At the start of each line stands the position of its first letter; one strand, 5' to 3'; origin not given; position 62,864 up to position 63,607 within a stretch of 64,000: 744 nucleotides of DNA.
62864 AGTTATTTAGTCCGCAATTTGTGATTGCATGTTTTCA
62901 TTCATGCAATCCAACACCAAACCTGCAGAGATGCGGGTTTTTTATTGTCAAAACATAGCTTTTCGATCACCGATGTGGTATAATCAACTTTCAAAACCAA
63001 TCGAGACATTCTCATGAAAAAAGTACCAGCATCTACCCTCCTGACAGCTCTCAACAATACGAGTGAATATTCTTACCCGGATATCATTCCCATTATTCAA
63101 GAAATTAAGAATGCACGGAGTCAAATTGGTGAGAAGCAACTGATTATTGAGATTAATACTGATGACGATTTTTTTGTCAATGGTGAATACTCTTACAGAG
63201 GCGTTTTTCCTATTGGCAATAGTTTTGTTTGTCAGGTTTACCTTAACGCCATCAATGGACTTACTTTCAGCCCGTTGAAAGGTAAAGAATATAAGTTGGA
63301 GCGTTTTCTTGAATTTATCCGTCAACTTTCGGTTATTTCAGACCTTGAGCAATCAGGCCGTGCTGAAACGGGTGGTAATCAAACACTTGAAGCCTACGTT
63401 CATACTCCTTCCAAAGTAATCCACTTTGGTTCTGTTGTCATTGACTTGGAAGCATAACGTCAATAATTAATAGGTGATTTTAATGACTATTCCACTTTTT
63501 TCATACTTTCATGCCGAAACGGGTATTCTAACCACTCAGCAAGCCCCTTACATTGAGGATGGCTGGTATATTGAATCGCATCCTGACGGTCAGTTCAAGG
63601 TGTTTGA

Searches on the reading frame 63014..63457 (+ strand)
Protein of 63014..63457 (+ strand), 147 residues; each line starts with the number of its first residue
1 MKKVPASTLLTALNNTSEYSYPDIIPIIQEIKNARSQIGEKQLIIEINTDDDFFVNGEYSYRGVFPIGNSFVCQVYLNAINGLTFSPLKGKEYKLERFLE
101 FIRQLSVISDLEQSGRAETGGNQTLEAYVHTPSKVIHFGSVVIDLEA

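Call 111: find_encoding_contigs(protein=window:63014-63457:+, flank=10000, max_places=3)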
Protein window:63014-63457:+ (147 aa): no gene with exactly this product is on record in the collection.
